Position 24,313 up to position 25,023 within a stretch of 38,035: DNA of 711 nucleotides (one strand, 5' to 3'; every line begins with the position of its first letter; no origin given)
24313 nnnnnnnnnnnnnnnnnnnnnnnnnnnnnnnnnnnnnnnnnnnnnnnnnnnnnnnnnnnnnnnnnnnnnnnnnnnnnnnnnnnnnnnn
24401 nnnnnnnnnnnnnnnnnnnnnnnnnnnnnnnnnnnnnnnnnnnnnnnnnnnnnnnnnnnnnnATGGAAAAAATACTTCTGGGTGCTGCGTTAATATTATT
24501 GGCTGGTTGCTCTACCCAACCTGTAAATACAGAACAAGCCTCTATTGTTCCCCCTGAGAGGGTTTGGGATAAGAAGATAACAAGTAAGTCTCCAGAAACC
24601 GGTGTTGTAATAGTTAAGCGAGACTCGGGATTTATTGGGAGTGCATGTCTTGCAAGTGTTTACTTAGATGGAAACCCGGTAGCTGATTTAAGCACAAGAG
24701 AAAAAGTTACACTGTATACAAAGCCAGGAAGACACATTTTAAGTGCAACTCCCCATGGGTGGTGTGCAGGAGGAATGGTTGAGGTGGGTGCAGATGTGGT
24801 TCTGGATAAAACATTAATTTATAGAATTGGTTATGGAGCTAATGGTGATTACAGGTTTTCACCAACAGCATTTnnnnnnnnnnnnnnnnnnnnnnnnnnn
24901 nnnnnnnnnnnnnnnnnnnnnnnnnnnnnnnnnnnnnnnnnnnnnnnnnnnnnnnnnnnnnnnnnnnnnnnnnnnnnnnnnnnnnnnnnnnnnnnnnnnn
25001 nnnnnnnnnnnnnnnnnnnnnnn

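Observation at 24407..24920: Lipoprotein moron inserted between the tail chaperone (G/GT) and tape measure genes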

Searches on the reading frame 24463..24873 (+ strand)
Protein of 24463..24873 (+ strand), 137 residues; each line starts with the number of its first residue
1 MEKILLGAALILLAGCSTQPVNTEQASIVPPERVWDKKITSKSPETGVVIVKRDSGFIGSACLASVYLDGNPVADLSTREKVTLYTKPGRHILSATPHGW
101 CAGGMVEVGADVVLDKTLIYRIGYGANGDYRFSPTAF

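Call 6: search_protein_families(library=pfam, proteins=[window:24463-24873:+], max_evalue=0.1)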
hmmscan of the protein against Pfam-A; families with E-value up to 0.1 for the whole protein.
window:24463-24873:+ (137 aa): 1 family
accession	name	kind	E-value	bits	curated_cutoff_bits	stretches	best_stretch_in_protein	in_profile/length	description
PF11008.14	DUF2846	-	0.011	16.2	34.3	1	47-96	5-56/92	Protein of unknown function (DUF2846)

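Call 7: search_protein_families(library=phrogs, proteins=[window:24463-24873:+], max_evalue=0.01)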
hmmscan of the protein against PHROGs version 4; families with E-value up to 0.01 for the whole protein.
window:24463-24873:+ (137 aa): 1 family
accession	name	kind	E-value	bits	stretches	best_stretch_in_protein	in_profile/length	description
phrog_890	-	other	5.3e-44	150.1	1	1-137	1-136/136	lipoprotein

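Call 8: search_protein_families(library=ncbifam, proteins=[window:24463-24873:+], max_evalue=0.1)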
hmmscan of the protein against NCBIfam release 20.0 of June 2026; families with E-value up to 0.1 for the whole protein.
window:24463-24873:+ (137 aa): 0 families

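Call 10: search_dna_similar(query=window:24463-24873:+, collection=phages, mode=protein, max_rows=40, rows=spread)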
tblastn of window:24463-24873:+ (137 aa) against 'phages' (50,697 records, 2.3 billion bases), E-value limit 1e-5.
Records with a match: 63; places in all: 63; records where one place covers at least 80% of the query: 54.
Best place of each record, by identity: 80-90% 1; <60% 62.
By first word of the organism name: Vibrio 25; Pseudomonas 18; Escherichia 9; Klebsiella 5; Enterobacteria 2; Ralstonia 2; Salmonella 1; Bacteriophage 1.
By host as written in the record: Pseudomonas aeruginosa 12; Escherichia coli 10; Vibrio anguillarum strain BA35 10; Vibrio anguillarum BA35 6; Vibrio anguillarum strain 90-11-287 3; Pseudomonas sp. ANT_H14 3; Salmonella enterica subsp. enterica serovar Worthington ... 1; Vibrio anguillarum A023 1; and 17 more.
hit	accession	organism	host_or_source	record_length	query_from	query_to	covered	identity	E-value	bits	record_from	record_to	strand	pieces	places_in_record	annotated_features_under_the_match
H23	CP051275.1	Salmonella phage SW-37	Salmonella enterica subsp. enterica ...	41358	1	137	100%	88.3%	4e-72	239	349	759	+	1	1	record has no annotation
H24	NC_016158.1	Escherichia phage HK639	Escherichia coli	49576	1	137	100%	47.4%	2e-33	128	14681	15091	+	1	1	lipoprotein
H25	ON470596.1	Escherichia phage vB_EcoM-569R10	Escherichia coli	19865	16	137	89%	52.5%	8e-36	135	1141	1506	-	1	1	hypothetical protein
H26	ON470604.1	Escherichia phage vB_EcoM-720R5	Escherichia coli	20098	16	137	89%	52.5%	8e-36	135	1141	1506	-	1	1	hypothetical protein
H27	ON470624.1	Escherichia phage vB_EcoM-705R4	Escherichia coli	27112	16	137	89%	52.5%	8e-36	135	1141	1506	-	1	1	hypothetical protein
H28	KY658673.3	Vibrio phage H2 PGK-2017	Vibrio anguillarum A023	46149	16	137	89%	41.8%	4e-27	110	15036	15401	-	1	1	putative lipoprotein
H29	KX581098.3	Vibrio phage VaK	Vibrio anguillarum strain Kefalonia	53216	16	137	89%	41.8%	4e-27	110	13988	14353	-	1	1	putative lipoprotein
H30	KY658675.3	Vibrio phage H20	Vibrio anguillarum BA35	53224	16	137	89%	41.8%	4e-27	110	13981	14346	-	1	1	putative lipoprotein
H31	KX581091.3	Vibrio phage Cla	Vibrio anguillarum strain BA35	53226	16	137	89%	41.8%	4e-27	110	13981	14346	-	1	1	putative lipoprotein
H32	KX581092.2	Vibrio phage Len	Vibrio anguillarum strain BA35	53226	16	137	89%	41.8%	4e-27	110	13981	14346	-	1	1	putative lipoprotein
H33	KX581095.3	Vibrio phage pVa-1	Vibrio anguillarum strain BA35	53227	16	137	89%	41.8%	4e-27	110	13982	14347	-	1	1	putative lipoprotein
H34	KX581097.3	Vibrio phage pVa-6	Vibrio anguillarum strain BA35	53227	16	137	89%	41.8%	4e-27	110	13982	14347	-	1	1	putative lipoprotein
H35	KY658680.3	Vibrio phage pVa-8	Vibrio anguillarum BA35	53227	16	137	89%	41.8%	4e-27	110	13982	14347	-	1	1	putative lipoprotein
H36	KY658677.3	Vibrio phage P3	Vibrio anguillarum BA35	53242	16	137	89%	41.8%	4e-27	110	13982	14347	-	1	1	putative lipoprotein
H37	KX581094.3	Vibrio phage pVa-2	Vibrio anguillarum strain BA35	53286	16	137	89%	41.8%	4e-27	110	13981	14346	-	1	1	putative lipoprotein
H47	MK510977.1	Pseudomonas phage vB_Pae_CF183a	Pseudomonas aeruginosa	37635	16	134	87%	34.1%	4e-6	50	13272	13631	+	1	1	hypothetical protein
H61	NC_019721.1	Enterobacteria phage mEp390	Escherichia coli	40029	16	104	65%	35.2%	1e-6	52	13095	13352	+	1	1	lipoprotein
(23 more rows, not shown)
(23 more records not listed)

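Call 12: get_annotated_region(hit=H24, flank=5000)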
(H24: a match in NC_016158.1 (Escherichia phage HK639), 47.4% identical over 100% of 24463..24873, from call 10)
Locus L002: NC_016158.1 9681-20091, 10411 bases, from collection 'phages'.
description: Escherichia phage HK639, complete genome.
organism: Escherichia phage HK639 (NCBI taxid 906669)
taxonomy: Viruses; Duplodnaviria; Heunggongvirae; Uroviricota; Caudoviricetes
host: Escherichia coli; source: -; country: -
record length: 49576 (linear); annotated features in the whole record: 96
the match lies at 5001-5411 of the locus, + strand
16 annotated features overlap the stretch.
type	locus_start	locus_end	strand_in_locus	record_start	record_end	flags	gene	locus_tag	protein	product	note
CDS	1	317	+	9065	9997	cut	-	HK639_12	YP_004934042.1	major tail protein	-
regulatory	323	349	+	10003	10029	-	-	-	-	terminator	-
CDS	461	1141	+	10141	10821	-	-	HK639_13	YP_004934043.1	hypothetical protein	-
regulatory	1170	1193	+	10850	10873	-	-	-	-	terminator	-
CDS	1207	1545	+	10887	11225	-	-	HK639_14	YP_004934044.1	tail length tape measure protein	-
CDS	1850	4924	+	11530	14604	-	-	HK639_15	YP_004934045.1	tail length tape measure protein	-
CDS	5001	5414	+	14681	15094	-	-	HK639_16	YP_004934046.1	lipoprotein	-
CDS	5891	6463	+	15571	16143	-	-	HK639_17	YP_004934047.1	hypothetical protein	-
CDS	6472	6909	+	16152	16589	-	-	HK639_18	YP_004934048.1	type II toxin-antitoxin system YafO family toxin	-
CDS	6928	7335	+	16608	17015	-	-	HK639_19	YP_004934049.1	minor tail protein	-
regulatory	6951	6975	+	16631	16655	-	-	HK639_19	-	terminator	-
CDS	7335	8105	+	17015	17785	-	-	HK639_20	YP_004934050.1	minor tail protein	-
CDS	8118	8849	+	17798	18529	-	-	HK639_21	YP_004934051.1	minor tail protein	-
CDS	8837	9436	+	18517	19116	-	-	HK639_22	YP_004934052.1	tail protein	-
regulatory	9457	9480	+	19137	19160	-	-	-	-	terminator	-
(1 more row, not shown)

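Call 14: get_annotated_region(hit=H23, flank=4000)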
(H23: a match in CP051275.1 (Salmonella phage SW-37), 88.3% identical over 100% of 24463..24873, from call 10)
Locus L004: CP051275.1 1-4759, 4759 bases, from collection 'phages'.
description: Salmonella phage SW-37, complete genome.
organism: Salmonella phage SW-37 (NCBI taxid 2725679)
taxonomy: Viruses; Duplodnaviria; Heunggongvirae; Uroviricota; Caudoviricetes
host: Salmonella enterica subsp. enterica serovar Worthington OLF-FSR1_WB_Partridge_SW-37; source: -; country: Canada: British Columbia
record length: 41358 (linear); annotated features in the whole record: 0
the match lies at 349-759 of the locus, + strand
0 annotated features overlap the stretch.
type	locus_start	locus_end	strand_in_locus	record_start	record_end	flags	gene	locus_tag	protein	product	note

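Call 16: find_homologous_proteins(query=window:24463-24873:+)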
Query window:24463-24873:+ (137 aa): 22 proteins with E <= 0.001 among 138 candidates.
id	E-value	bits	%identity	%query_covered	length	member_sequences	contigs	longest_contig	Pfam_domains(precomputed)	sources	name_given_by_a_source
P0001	3.1e-79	281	91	100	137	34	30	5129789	-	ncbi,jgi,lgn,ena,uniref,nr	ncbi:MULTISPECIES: hypothetical protein [Enterobacteriaceae]|uniref:hypothetical protein n=1 Tax=Ent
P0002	2.8e-65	236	76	100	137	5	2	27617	-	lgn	-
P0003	2.6e-64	233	74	100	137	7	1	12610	-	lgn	-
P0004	5.9e-63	229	86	86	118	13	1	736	-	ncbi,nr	ncbi:hypothetical protein P0I76_004718, partial [Salmonella enterica subsp. enterica serovar Worthin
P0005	8.9e-62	225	70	100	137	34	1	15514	-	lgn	-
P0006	1.8e-61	224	70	100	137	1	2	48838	-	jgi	jgi:hypothetical protein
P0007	4.4e-61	223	71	99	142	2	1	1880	-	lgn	-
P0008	1.7e-57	211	69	100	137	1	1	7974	-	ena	-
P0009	5.3e-57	209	67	100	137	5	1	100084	-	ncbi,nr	ncbi:hypothetical protein M8T17_19970 [Enterobacter hormaechei]|nr:hypothetical protein [Enterobacte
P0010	2.7e-56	207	65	100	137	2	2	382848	-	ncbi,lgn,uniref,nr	ncbi:hypothetical protein [Franconibacter helveticus]|uniref:hypothetical protein n=1 Tax=Franconiba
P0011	2.7e-37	146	85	59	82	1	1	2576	-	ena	-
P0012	3.7e-35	139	53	97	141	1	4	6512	-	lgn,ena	-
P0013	2.6e-33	133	50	93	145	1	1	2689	-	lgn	-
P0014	3.0e-31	126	45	100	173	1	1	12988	-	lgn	-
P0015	9.4e-30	121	48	99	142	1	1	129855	-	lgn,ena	-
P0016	2.2e-28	117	46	99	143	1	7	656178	-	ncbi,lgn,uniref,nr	ncbi:hypothetical protein [Yersinia mollaretii]|uniref:hypothetical protein n=1 Tax=Yersinia mollare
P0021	5.4e-19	86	39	100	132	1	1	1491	PF11008.15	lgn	-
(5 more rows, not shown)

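Call 21: find_homologous_proteins(query=A2, max_evalue=0.001)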
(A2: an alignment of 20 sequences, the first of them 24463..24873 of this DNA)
Query A2 (20 sequences) (137 aa, profile of the alignment): 160 proteins with E <= 0.001 among 6857 candidates; the best 120 are listed.
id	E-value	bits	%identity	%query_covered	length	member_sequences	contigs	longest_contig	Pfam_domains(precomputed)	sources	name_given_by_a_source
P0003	5.7e-62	226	74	100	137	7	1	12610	-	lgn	-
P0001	3.3e-61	223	91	100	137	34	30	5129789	-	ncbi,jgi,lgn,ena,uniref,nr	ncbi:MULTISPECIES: hypothetical protein [Enterobacteriaceae]|uniref:hypothetical protein n=1 Tax=Ent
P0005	6.5e-61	222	70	100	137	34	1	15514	-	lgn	-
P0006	2.2e-60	220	70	100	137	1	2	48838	-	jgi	jgi:hypothetical protein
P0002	3.8e-60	220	76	100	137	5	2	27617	-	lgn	-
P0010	7.4e-59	215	65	100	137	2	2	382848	-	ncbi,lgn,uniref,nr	ncbi:hypothetical protein [Franconibacter helveticus]|uniref:hypothetical protein n=1 Tax=Franconiba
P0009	7.6e-59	215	67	100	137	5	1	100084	-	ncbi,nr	ncbi:hypothetical protein M8T17_19970 [Enterobacter hormaechei]|nr:hypothetical protein [Enterobacte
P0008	1.1e-58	215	69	100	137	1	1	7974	-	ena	-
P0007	1.3e-58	215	71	99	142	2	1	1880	-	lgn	-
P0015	4.1e-54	200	48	99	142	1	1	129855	-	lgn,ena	-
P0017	5.3e-54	200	46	90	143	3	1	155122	-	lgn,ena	-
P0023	5.3e-54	200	50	93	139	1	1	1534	-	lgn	-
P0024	6.8e-54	199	48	91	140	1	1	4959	-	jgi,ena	-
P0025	1.7e-53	198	49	98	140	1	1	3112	-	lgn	-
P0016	1.7e-53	198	46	99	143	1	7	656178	-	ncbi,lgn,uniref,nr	ncbi:hypothetical protein [Yersinia mollaretii]|uniref:hypothetical protein n=1 Tax=Yersinia mollare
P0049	1.8e-49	185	45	100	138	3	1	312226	-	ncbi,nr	ncbi:MAG: hypothetical protein E8D46_01755 [Nitrospira sp.]|nr:MAG: hypothetical protein E8D46_01755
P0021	3.7e-43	165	39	100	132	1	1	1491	PF11008.15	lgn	-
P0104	7.5e-42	160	45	100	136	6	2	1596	PF11008.15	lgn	-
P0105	1.4e-41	160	45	93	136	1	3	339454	PF11008.15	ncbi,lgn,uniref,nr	ncbi:hypothetical protein CRN61_17750 [Vibrio vulnificus]|uniref:DUF2846 domain-containing protein n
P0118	4.1e-37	145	35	100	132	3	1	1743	PF11008.15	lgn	-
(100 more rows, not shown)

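Call 32: predict_structure(alignment_id=A3)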
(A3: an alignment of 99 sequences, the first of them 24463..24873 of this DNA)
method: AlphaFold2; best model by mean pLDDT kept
length: 137 residues; sequences in the alignment: 99
mean_pLDDT: 90.5   pTM: 0.83
mean pLDDT of the five models: 90.5, 90.5, 90.4, 89.5, 88.9
residues with pLDDT >= 90: 95; 70-90: 32; 50-70: 10; < 50: 0
segments of 3 or more residues with pLDDT < 50: none
pLDDT, mean of each block of 10 residues (from residue 1): 81 71 96 95 95 83 93 96 98 92 92 97 84 93
secondary structure, 60 per line:
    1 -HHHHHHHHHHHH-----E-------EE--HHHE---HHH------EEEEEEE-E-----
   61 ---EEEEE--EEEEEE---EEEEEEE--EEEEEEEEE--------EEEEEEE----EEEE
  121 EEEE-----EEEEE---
elements in order: H2-13 E47-53 E64-68 E71-76 E80-86 E89-97 E106-112 E117-124 E130-134

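Call 34: search_protein_representatives(alignment_id=A2)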
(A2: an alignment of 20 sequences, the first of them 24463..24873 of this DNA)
Query: 20 sequences, 137 profile positions. Proteins with E-value up to 0.001 (for the whole library): 1763; up to 1e-10: 1039; up to 1e-30: 113. The best 150 are listed.
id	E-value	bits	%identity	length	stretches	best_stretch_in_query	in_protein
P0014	1.1e-53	197.1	-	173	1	2-137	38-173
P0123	7.6e-51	187.8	-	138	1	1-137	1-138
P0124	3.4e-45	169.5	-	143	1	4-137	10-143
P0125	4.9e-45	169.0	-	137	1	3-137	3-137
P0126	1.3e-44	167.6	-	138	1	2-137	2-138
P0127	2.1e-44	167.0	-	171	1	1-127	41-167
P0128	2.5e-44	166.8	-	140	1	3-137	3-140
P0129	3.7e-43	163.0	-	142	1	7-137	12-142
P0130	3.9e-43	162.9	-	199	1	4-137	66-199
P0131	1.0e-42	161.5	-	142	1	3-137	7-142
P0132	2.7e-42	160.1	-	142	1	5-137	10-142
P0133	3.2e-42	159.9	-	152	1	1-137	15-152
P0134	2.1e-41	157.2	-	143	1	5-137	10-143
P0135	2.3e-41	157.1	-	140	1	5-137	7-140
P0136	4.7e-41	156.1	-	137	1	1-137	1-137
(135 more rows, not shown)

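Call 35: fold_search(model_id=the predicted structure, library=pdb)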
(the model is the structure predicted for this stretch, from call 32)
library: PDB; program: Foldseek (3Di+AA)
matches with E <= 10: 903; with E <= 0.001: 1
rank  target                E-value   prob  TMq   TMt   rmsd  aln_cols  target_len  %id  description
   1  6hif_Y                6.5e-04  1.00  0.43  0.66   3.6        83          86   13  Kuenenia stuttgartiensis hydrazine dehydrogenase complex (released 2019-04-17)
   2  5a9d_A                5.1e-03  1.00  0.50  0.38   3.5        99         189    8  Crystal structure of the extracellular domain of PepT1 (released 2015-09-09)
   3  9k1u_B                5.1e-03  1.00  0.37  0.61   4.5        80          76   19  crystal structure of Rtks and Ppka complex (released 2025-10-22)
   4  2mca_MODEL_1_A        7.1e-03  1.00  0.46  0.58   4.4       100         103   11  NMR structure of the protein YP_002937094.1 from Eubacterium rectale (released 2013-09-04)
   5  9k1u_D                1.4e-02  1.00  0.36  0.60   5.4        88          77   17  crystal structure of Rtks and Ppka complex (released 2025-10-22)
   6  7s8u                  2.0e-02  1.00  0.45  0.11   3.9        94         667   13  Cryo-EM structure of a mammalian peptide transporter (PepT1/slc15a1) in nanodisc (released 2022-07-20)
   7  3mn8_D                3.0e-02  0.99  0.37  0.15   3.8        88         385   18  Structure of Drosophila melanogaster carboxypeptidase D isoform 1B short (released 2010-07-28)
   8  6czt_MODEL_1_A        3.2e-02  1.00  0.42  0.65   3.7        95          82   12  CS-rosetta determined structures of the N-terminal domain of AlgF from P. aeruginosa (released 2019-04-17)
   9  3ufi                  3.2e-02  1.00  0.45  0.24   6.5       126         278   10  Crystal structure of a putative cell adhesion protein (BACOVA_04980) from Bacteroides ovatus ATCC 8483 at 2.18 A resolut (released 2011-12-14)
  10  7pmw_A                3.6e-02  0.99  0.47  0.12   3.9        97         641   10  HsPepT1 bound to Ala-Phe in the outward facing occluded conformation (released 2021-10-20)
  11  2xhn_A                4.0e-02  1.00  0.40  0.13   3.7        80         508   14  Rhamnogalacturonan lyase from Aspergillus aculeatus K150A active site mutant (released 2010-09-29)
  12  3mn8_A                4.2e-02  0.99  0.37  0.15   3.9        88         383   18  Structure of Drosophila melanogaster carboxypeptidase D isoform 1B short (released 2010-07-28)
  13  7pmx_A                4.5e-02  1.00  0.47  0.12   3.5        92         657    9  HsPepT1 bound to Ala-Phe in the outward facing open conformation (released 2021-10-20)
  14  4fxt_M                4.5e-02  0.97  0.39  0.29   5.0        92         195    9  Crystal structure of a DUF3823 family protein (BACOVA_02663) from Bacteroides ovatus ATCC 8483 at 2.77 A resolution (released 2012-07-25)
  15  3mn8_C                4.7e-02  0.98  0.37  0.15   3.9        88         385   18  Structure of Drosophila melanogaster carboxypeptidase D isoform 1B short (released 2010-07-28)
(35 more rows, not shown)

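Call 37: find_encoding_contigs(protein=P0001, flank=6000, max_places=6)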
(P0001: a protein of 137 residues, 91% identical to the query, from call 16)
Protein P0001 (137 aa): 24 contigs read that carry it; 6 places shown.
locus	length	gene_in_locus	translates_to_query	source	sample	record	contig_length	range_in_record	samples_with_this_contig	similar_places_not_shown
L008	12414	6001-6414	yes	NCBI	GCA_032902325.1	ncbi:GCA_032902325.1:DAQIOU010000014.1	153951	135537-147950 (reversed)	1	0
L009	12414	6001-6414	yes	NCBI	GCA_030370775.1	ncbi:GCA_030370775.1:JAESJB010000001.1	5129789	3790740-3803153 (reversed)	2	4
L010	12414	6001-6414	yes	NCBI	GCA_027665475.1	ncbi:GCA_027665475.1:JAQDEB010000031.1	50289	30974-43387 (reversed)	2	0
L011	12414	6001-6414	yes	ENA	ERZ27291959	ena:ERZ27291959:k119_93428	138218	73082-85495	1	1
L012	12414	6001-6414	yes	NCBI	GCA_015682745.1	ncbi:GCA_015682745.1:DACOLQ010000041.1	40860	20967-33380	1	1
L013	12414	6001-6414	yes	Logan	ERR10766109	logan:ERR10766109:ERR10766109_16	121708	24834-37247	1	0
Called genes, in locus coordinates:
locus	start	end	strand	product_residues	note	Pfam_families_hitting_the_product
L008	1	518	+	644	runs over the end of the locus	PF04586:Peptidase_S78, PF05065:Phage_capsid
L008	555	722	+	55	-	-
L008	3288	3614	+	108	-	PF05135:Phage_connect_1 (weak)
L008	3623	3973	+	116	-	PF05521:Phage_HCP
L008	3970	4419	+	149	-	PF04883:HK97-gp10_like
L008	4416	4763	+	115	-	PF11367:Tail_completion_gp17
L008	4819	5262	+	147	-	PF16460:Phage_TTP_11 (weak)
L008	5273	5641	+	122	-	PF06222:Phage_TAC_1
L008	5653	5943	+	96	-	PF06223:Phage_tail_T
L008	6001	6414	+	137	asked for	-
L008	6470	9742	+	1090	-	PF20155:TMP_3, PF06120:Phage_HK97_TLTM, PF09718:Tape_meas_lam_C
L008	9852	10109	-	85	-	-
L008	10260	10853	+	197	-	-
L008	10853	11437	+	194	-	-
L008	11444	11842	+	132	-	PF22262:DUF6950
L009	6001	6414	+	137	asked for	-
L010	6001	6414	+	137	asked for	-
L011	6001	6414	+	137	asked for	-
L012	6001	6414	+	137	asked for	-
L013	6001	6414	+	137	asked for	-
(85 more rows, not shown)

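Call 38: find_encoding_contigs(protein=P0010, flank=5000, max_places=2)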
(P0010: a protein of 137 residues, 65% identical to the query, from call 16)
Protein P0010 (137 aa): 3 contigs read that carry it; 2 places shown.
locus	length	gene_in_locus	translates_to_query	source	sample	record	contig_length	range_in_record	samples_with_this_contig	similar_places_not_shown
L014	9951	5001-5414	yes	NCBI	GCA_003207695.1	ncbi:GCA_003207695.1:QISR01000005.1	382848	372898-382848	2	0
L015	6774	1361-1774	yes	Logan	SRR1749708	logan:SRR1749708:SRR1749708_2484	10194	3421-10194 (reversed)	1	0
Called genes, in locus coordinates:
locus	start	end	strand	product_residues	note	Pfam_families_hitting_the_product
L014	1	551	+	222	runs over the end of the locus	PF04586:Peptidase_S78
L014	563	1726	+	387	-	PF05065:Phage_capsid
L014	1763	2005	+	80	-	-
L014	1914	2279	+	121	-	PF05135:Phage_connect_1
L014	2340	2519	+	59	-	-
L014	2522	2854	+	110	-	PF05521:Phage_HCP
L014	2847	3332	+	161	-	PF04883:HK97-gp10_like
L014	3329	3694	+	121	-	PF11367:Tail_completion_gp17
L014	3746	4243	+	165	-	PF16460:Phage_TTP_11, PF16461:Phage_TTP_12 (weak)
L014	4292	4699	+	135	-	PF16459:Phage_TAC_13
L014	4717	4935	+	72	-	PF06223:Phage_tail_T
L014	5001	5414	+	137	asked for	-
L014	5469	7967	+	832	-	PF09718:Tape_meas_lam_C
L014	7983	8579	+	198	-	-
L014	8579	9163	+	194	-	-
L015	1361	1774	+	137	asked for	-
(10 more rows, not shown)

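Call 39: find_encoding_contigs(protein=P0016, flank=5000, max_places=2)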
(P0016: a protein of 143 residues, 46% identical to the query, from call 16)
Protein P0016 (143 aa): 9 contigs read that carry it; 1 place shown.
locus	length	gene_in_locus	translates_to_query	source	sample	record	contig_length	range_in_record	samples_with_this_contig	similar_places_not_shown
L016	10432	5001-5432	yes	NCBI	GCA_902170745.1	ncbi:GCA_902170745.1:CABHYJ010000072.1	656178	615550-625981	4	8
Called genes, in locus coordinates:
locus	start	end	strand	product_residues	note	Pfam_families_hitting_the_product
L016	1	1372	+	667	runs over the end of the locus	PF00145:DNA_methylase (weak)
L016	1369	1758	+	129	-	PF06530:Phage_antitermQ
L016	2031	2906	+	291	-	-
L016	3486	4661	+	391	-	PF08867:FRG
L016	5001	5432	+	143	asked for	-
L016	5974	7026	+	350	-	PF01555:N6_N4_Mtase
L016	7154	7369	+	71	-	PF04971:Phage_holin_2_1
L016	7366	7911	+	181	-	PF00959:Phage_lysozyme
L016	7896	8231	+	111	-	PF10828:DUF2570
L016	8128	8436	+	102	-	PF23793:LysC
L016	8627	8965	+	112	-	PF15937:PrlF_antitoxin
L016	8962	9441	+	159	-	PF11663:Toxin_YhaV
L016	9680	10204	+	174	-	PF04383:KilA-N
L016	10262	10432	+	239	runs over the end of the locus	-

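Call 40: find_encoding_contigs(protein=P0105, flank=5000, max_places=2)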
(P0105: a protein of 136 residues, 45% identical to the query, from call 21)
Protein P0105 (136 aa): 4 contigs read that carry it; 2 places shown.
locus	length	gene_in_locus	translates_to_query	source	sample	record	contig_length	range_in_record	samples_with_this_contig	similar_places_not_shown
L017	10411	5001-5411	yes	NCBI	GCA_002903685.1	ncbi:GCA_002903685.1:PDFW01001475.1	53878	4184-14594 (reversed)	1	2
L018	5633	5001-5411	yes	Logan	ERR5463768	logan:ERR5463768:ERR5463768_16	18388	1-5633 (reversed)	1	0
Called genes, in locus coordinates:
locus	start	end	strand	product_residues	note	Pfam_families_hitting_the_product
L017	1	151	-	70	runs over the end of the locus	-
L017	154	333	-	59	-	-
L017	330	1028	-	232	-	PF09669:Phage_pRha, PF03374:ANT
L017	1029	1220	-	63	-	-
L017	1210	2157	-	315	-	PF13730:HTH_36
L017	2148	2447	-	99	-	-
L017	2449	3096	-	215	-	PF05869:Dam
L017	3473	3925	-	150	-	PF06892:Phage_CP76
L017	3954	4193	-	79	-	PF12844:HTH_19 (weak), PF13560:HTH_31 (weak), PF01381:HTH_3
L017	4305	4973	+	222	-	PF01381:HTH_3 (weak), PF00717:Peptidase_S24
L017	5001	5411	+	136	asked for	PF11008:DUF2846 (faint)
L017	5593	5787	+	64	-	-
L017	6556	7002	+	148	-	-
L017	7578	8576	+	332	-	PF04245:NA37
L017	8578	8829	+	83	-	PF03333:PapB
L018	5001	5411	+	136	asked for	PF11008:DUF2846 (faint)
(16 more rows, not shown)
